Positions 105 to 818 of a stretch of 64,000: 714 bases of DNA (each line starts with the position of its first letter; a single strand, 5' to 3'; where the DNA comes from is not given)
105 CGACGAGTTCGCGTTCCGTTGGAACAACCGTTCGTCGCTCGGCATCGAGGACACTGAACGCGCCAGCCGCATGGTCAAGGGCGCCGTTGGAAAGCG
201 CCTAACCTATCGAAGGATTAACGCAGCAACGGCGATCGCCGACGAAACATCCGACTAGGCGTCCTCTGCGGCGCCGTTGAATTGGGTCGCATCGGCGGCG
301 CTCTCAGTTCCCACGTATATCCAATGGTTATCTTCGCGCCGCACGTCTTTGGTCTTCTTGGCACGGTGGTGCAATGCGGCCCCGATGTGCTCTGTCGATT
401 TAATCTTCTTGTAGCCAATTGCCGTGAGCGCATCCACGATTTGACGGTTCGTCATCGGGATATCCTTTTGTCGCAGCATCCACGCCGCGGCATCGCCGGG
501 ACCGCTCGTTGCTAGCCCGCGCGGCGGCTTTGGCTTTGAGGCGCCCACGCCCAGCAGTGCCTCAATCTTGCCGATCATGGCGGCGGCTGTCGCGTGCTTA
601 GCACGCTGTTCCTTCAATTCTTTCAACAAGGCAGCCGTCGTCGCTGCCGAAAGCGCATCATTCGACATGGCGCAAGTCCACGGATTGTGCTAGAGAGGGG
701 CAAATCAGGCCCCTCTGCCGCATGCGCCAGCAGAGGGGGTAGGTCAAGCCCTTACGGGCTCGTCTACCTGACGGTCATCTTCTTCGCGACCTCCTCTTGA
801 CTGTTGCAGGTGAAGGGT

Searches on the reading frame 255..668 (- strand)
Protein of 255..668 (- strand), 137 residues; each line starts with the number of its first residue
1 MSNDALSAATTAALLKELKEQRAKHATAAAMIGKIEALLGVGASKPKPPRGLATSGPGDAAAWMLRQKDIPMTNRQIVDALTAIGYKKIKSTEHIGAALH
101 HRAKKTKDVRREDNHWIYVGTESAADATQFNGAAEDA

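Call 25: find_encoding_contigs(protein=window:255-668:-, flank=10000, max_places=4)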
Protein window:255-668:- (137 aa): 7 contigs read that carry it; 4 places shown.
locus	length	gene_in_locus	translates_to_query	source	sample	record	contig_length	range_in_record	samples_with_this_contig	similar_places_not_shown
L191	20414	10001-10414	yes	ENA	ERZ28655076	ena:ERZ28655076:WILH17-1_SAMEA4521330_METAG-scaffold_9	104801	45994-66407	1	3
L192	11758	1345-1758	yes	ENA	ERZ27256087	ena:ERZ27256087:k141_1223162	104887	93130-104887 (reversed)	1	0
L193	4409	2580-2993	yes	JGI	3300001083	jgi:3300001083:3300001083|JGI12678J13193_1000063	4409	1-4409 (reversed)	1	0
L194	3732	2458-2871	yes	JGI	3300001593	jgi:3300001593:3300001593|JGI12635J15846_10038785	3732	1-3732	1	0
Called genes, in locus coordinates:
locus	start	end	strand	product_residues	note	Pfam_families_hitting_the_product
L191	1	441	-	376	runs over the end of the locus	-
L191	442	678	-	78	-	-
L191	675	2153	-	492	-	-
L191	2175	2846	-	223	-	PF07750:GcrA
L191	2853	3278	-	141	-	-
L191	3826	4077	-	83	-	-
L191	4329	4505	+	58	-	-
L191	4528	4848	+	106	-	-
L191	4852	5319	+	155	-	PF06147:DUF968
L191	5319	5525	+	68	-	-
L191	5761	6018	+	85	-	-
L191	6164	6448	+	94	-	-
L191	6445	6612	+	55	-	-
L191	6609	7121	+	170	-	PF05565:Sipho_Gp157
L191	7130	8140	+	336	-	PF03837:RecT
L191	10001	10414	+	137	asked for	-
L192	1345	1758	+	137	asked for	-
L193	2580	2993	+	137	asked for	-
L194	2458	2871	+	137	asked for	-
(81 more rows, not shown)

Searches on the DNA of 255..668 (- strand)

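Call 93: search_dna_similar(query=L191:9900-11700:+, collection=plasmids, mode=distant, max_rows=10)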
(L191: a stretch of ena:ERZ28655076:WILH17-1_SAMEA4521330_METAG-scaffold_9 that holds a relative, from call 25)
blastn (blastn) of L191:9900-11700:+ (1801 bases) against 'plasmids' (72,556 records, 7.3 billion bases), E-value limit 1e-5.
Records with a match: 3; places in all: 3; records where one place covers at least 80% of the query: 0.
Best place of each record, by identity: 60-80% 3.
By first word of the organism name: Mesorhizobium 1; Bradyrhizobium 1; Roseomonas 1.
By predicted mobility (MOB-suite, as given by PLSDB): non-mobilizable 2; conjugative 1.
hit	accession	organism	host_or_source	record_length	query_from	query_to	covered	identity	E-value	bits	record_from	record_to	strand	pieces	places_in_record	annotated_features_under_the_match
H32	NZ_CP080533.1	Mesorhizobium sp. AR02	Oxytropis sp.,Cell culture,root nodule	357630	1033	1300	15%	67.5%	6e-13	85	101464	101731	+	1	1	none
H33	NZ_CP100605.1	Bradyrhizobium sp. Ash2021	-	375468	1097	1217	7%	71.9%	5e-7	64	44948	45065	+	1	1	IS1595 family transposase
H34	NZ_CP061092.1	Roseomonas marmotae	Marmota himalayana,pure culture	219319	1025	1141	6%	74.0%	4e-8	69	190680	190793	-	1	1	IS1595 family transposase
